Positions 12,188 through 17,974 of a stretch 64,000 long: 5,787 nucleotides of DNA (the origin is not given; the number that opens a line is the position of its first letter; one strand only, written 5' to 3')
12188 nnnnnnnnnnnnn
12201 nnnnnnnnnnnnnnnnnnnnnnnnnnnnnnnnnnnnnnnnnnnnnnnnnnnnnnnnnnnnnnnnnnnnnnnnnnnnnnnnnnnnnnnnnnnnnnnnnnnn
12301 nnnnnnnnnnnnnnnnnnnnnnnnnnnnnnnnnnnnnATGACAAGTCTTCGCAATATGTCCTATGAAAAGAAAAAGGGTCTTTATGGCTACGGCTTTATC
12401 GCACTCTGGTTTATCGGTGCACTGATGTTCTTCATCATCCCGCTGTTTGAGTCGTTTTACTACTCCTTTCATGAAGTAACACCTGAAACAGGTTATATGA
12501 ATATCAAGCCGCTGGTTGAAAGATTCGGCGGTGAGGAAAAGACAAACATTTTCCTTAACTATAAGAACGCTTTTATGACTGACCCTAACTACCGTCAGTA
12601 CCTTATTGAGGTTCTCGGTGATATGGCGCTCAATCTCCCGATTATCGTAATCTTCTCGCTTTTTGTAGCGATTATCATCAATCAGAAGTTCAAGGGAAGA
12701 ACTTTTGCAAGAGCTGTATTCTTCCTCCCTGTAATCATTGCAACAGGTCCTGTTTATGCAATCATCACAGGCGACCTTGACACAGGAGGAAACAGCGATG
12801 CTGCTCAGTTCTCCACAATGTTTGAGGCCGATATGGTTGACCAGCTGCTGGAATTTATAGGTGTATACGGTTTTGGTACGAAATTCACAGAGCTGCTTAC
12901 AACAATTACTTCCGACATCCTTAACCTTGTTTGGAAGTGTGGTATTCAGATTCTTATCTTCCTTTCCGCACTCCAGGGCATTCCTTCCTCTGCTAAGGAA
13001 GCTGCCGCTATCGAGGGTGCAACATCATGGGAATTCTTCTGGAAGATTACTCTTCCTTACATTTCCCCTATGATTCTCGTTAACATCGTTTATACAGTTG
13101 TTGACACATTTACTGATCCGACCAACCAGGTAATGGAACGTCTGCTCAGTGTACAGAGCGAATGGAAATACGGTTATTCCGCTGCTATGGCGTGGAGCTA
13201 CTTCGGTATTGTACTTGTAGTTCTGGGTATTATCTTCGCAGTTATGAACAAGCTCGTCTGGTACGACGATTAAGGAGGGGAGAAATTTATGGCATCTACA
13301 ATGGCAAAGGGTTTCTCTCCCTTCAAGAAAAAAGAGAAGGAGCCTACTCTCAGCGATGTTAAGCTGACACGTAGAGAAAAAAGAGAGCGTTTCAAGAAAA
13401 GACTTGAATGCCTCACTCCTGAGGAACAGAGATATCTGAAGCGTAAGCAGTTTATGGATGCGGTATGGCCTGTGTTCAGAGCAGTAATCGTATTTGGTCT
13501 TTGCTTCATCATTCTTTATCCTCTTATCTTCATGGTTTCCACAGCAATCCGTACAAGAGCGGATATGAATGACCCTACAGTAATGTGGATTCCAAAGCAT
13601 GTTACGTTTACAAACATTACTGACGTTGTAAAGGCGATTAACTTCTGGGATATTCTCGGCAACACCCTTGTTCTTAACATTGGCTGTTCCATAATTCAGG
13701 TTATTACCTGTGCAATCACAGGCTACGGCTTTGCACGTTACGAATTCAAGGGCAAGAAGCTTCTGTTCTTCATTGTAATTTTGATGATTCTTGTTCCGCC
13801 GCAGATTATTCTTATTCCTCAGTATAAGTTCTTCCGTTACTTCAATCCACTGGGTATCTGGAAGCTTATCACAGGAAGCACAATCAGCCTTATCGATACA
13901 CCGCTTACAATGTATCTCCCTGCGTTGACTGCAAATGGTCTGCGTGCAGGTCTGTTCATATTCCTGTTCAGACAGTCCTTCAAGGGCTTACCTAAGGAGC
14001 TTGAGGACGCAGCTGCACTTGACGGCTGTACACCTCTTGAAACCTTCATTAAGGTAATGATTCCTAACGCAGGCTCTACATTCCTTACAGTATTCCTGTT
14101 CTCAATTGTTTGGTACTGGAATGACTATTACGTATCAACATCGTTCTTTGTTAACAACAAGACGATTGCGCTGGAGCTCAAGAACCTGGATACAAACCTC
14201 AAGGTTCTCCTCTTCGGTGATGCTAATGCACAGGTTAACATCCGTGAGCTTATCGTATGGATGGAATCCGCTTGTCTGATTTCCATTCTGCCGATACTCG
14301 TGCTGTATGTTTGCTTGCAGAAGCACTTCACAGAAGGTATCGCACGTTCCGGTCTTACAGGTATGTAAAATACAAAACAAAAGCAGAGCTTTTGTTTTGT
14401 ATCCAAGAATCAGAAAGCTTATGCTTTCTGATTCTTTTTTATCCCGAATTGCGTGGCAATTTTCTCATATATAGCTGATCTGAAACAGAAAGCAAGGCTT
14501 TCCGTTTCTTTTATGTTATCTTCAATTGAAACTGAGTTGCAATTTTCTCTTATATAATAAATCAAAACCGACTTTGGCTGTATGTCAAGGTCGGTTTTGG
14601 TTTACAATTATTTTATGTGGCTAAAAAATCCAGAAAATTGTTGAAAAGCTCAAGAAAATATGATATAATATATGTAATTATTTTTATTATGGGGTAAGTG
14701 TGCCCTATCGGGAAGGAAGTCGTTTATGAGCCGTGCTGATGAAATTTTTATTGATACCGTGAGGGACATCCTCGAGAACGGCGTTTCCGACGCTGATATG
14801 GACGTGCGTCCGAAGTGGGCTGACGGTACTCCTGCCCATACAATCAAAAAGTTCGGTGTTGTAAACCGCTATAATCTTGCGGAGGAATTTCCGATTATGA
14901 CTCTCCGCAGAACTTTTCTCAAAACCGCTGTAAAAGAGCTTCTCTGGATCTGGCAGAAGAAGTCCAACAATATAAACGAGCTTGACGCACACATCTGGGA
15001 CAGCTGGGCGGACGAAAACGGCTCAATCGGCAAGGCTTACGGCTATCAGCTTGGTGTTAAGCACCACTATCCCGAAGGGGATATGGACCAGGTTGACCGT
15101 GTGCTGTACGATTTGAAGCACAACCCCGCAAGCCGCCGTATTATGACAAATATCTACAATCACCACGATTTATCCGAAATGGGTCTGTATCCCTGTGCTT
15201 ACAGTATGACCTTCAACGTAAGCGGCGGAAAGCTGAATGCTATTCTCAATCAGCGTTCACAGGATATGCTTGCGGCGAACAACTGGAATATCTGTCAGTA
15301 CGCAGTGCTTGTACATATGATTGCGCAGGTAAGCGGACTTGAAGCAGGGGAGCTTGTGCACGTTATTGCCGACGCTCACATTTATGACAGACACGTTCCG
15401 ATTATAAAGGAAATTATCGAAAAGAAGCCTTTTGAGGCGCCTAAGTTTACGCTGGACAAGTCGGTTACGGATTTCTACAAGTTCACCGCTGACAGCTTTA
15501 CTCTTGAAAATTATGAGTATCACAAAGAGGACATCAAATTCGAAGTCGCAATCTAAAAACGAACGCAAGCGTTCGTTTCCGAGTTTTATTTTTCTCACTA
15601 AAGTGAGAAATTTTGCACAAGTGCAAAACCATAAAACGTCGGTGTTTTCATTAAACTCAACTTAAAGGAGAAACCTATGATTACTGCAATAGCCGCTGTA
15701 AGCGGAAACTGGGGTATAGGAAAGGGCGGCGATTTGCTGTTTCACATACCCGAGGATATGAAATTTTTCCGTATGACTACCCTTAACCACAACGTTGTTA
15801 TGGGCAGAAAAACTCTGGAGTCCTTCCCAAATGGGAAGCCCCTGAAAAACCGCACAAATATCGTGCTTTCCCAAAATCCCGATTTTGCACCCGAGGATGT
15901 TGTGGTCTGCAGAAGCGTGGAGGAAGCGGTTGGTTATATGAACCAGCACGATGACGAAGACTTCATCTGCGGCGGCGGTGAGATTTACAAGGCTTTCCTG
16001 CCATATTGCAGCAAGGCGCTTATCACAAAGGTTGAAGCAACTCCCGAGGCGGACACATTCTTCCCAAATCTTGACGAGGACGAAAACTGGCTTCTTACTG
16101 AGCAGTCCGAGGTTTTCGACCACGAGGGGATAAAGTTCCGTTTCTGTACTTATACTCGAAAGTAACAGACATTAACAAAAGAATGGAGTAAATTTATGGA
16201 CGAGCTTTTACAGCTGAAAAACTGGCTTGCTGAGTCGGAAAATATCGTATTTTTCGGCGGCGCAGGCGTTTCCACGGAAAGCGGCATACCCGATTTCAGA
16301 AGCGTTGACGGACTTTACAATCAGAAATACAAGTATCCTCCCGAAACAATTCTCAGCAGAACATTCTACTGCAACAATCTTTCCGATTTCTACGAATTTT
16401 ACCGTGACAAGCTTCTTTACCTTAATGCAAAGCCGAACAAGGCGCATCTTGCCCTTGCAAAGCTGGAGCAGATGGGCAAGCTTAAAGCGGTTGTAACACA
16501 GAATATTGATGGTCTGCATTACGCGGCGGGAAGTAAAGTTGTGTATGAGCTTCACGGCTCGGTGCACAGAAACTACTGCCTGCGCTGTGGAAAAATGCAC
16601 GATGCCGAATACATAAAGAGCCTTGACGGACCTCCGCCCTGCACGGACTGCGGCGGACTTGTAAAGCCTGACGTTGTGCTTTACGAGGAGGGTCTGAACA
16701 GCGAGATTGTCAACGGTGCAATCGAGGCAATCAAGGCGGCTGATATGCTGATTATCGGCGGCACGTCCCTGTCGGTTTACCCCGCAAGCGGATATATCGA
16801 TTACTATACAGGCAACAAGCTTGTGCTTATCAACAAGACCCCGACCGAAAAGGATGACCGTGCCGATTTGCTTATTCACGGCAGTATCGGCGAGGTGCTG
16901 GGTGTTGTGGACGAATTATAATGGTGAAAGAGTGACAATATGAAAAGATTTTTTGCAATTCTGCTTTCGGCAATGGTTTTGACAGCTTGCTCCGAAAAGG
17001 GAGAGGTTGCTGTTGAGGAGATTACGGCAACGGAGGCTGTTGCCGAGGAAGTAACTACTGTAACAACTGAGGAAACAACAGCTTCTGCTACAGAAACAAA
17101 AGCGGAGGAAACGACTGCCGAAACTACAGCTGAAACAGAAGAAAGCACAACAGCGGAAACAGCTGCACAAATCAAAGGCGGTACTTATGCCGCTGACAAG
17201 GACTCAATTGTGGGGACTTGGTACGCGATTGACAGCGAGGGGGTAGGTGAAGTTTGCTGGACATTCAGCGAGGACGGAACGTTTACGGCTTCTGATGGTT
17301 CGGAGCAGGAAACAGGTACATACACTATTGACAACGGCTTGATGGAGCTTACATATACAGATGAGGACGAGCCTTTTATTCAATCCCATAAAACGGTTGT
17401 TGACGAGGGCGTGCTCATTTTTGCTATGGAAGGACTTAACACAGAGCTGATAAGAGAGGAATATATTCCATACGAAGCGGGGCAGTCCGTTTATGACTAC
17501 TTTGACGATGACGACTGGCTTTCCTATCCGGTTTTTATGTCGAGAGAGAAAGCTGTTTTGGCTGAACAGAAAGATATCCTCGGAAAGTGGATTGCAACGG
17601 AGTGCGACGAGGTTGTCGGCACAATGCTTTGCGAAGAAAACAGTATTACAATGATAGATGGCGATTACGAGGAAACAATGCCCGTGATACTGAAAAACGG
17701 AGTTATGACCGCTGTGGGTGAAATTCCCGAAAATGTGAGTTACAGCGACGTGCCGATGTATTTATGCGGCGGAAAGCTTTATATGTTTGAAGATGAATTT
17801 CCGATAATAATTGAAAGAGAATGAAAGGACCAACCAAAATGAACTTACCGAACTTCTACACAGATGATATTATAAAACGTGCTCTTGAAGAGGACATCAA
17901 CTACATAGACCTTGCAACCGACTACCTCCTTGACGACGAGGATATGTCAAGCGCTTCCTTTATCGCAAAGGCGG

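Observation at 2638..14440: Candidate undescribed uptake/processing system: one promoter, one giant SBP, two complete permease pairs, three accessory envelope proteins, no ATPase, no regulator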

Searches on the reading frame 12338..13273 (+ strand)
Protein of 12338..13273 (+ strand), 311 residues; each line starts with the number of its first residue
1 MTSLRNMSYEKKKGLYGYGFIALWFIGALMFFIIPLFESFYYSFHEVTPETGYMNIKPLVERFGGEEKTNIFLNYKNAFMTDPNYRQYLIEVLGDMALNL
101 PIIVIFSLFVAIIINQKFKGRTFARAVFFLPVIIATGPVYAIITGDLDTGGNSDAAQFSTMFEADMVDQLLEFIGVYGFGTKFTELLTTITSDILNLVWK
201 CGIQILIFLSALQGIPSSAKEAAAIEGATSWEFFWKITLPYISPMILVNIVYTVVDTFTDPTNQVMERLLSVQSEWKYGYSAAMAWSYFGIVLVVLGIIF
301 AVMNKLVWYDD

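Call 4: search_protein_families(library=pfam, proteins=[window:12338-13273:+], max_evalue=0.01)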
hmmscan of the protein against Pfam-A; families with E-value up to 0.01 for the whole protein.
window:12338-13273:+ (311 aa): 1 family
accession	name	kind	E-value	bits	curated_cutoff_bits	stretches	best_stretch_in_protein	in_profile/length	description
PF00528.27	BPD_transp_1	-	5.1e-07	30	26.4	1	87-301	17-172/184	Binding-protein-dependent transport system inner membrane component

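Call 5: search_protein_families(library=ncbifam, proteins=[window:12338-13273:+], max_evalue=0.01)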
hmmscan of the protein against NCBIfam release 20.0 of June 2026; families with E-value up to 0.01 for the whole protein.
window:12338-13273:+ (311 aa): 14 families
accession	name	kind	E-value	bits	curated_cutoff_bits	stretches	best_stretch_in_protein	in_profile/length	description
NF007852.0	PRK10561.1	equivalog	5.3e-12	46.2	335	1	18-259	15-232/295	sn-glycerol-3-phosphate ABC transporter permease UgpA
TIGR00969.1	3a0106s02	subfamily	2.8e-08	33.6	240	1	212-255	166-209/272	sulfate ABC transporter permease subunit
NF040932.1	ABC_arch_GlcU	equivalog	1.3e-05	25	340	1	204-259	151-203/272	glucose ABC transporter permease GlcU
NF008231.0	PRK10998.1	equivalog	2.2e-05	24.2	261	1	191-260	158-229/296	maltose ABC transporter permease MalG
NF008232.0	PRK10999.1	equivalog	9.5e-05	21.3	392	1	205-245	391-432/520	maltose ABC transporter permease MalF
TIGR02140.1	permease_CysW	equivalog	0.00016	21.2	329.1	1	217-254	157-194/261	sulfate ABC transporter permease subunit CysW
TIGR02141.1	modB_ABC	equivalog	0.00019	21.1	182.6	1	209-252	100-143/208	molybdate ABC transporter permease subunit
NF040931.1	ABC_arch_GlcT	equivalog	0.00019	21.1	360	1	96-248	49-202/278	glucose ABC transporter permease GlcT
TIGR02138.1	phosphate_pstC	equivalog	0.00022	20.3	196.45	1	207-251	170-214/296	phosphate ABC transporter permease subunit PstC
NF006939.0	PRK09421.1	equivalog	0.0003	20.3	262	1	211-253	115-157/230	molybdate ABC transporter permease subunit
NF008208.0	PRK10971.1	equivalog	0.00064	19.3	415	0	212-254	163-205/277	sulfate/thiosulfate ABC transporter permease CysT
TIGR01581.1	Mo_ABC_porter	hypoth_equivalog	0.00071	19.1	210.3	1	208-253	122-167/225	ABC transporter permease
TIGR02139.1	permease_CysT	equivalog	0.0011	18.6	246.1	1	211-250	154-193/265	sulfate ABC transporter permease subunit CysT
NF008620.0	PRK11602.1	equivalog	0.0027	16.9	442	1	99-254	76-211/291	sulfate/thiosulfate ABC transporter permease CysW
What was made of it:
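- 12338..13273 (+): g7, MalF/UgpA-type permease of pair 2. EAA loop EAAAIEG. Its start overlaps the g6 stop (TGATG). Pfam BPD_transp_1 and NCBIfam UgpA (calls 4, 5).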

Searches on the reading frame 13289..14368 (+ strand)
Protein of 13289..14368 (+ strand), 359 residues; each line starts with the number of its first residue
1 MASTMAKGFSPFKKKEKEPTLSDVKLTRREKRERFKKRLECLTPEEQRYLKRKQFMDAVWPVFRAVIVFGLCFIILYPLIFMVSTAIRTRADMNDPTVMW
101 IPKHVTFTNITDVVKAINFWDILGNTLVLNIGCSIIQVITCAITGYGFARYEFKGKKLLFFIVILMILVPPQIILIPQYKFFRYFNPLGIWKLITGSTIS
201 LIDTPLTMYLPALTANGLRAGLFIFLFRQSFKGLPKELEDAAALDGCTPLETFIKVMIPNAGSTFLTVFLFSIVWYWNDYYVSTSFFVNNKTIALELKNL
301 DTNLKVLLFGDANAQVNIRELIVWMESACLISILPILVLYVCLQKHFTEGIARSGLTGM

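Call 4: search_protein_families(library=pfam, proteins=[window:13289-14368:+], max_evalue=0.01)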
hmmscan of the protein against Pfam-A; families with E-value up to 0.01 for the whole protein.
window:13289-14368:+ (359 aa): 1 family
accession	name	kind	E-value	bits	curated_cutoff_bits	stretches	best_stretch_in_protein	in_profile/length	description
PF00528.27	BPD_transp_1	-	1.4e-14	54.7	26.4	1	144-350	4-181/184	Binding-protein-dependent transport system inner membrane component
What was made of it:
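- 13289..14368 (+): g8, MalG/UgpE-type permease of pair 2. EAA loop DAAALDG. About 60 aa of charged N-terminal tail. Pfam BPD_transp_1 1.4e-14 (call 4).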

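Call 5: search_protein_families(library=ncbifam, proteins=[window:13289-14368:+], max_evalue=0.01)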
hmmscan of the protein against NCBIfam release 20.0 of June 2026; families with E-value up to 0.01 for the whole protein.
window:13289-14368:+ (359 aa): 10 families
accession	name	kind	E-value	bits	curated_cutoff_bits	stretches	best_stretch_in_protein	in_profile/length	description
NF008210.0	PRK10973.1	equivalog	2.5e-15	56.9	297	1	65-353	14-278/281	sn-glycerol-3-phosphate ABC transporter permease UgpE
NF040932.1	ABC_arch_GlcU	equivalog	2.8e-15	56.7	340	1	66-356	7-269/272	glucose ABC transporter permease GlcU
NF008231.0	PRK10998.1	equivalog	1.1e-11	44.9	261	1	123-356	85-294/296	maltose ABC transporter permease MalG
TIGR01581.1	Mo_ABC_porter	hypoth_equivalog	1.1e-08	34.8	210.3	1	133-267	32-162/225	ABC transporter permease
NF040839.1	tungstate_WtpB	equivalog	5.5e-07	29.5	340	1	104-264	28-181/251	tungstate ABC transporter permease WtpB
NF006939.0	PRK09421.1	equivalog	0.00014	21.3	262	1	134-274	23-159/230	molybdate ABC transporter permease subunit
TIGR03262.1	PhnU2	equivalog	0.00021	20.1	593.25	1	66-280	9-205/546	putative 2-aminoethylphosphonate ABC transporter permease subunit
TIGR02141.1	modB_ABC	equivalog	0.00072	19.2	182.6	1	133-268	10-140/208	molybdate ABC transporter permease subunit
NF040931.1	ABC_arch_GlcT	equivalog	0.0033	17.1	360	1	102-291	34-231/278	glucose ABC transporter permease GlcT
TIGR02139.1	permease_CysT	equivalog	0.0048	16.5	246.1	1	112-270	41-194/265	sulfate ABC transporter permease subunit CysT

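Call 87: search_solved_structures(query=window:13289-14368:+, max_evalue=0.001)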
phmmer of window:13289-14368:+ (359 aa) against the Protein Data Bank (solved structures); distinct sequences matched with E-value up to 0.001: 5.
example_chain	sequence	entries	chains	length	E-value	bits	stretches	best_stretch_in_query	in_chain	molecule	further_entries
8ja7_B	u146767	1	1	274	4.3e-16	62.3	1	69-294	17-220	Trehalose transport system permease protein SugB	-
7cad_B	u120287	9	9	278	4.9e-16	62.1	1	70-295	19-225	ABC transporter, permease protein SugB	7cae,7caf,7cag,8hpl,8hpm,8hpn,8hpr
4tqu_N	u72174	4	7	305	1.9e-15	60.1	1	57-356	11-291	AlgM2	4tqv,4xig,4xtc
2r6g_G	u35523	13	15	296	1.9e-06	30.5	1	131-356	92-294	Maltose transport system permease protein malG | Maltose transporter subunit; membrane component of ABC superfamily | Binding-protein-dependent transport system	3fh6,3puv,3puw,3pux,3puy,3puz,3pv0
9bcr_I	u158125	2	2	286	2.4e-06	30.2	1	131-314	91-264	Maltose/maltodextrin transport system permease protein MalG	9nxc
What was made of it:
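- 13289..14368 (+): Closest solved chains are SugB, AlgM2 and MalG (call 87).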

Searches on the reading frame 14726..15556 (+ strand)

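Call 10: search_protein_families(library=pfam, proteins=[window:14726-15556:+], max_evalue=0.001)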
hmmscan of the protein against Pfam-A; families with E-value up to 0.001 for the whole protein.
window:14726-15556:+ (276 aa): 1 family
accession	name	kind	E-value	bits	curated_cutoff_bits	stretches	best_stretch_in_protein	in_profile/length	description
PF00303.24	Thymidylat_synt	-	5.9e-90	301.5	24.3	1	7-275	2-265/266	Thymidylate synthase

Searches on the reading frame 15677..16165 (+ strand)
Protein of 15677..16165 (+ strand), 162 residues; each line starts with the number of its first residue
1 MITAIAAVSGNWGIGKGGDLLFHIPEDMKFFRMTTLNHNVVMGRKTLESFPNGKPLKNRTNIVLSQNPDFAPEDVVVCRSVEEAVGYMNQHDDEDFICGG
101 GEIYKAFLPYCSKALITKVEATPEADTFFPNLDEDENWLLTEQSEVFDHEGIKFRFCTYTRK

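Call 10: search_protein_families(library=pfam, proteins=[window:15677-16165:+], max_evalue=0.001)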
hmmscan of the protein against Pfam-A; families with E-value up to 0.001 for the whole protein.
window:15677-16165:+ (162 aa): 1 family
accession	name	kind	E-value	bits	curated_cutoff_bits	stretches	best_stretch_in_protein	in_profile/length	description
PF00186.24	DHFR_1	-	1.2e-48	165.3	25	1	1-161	1-159/159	Dihydrofolate reductase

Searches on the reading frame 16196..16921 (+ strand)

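Call 10: search_protein_families(library=pfam, proteins=[window:16196-16921:+], max_evalue=0.001)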
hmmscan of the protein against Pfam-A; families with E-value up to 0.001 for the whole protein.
window:16196-16921:+ (241 aa): 1 family
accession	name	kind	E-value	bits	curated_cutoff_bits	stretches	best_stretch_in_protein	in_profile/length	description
PF02146.23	SIR2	-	1.1e-49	169.3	24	1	22-196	1-180/180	Sir2 family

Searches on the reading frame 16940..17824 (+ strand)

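Call 10: search_protein_families(library=pfam, proteins=[window:16940-17824:+], max_evalue=0.001)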
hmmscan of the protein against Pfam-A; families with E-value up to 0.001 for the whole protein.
window:16940-17824:+ (294 aa): 2 families
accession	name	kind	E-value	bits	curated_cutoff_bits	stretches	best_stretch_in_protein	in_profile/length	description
PF18692.7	DUF5640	-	3.1e-05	24.2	28.5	1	88-144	1-54/85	Family of unknown function (DUF5640)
PF13648.12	Lipocalin_4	-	0.00048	21.4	22.4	1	90-159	1-87/89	Lipocalin-like domain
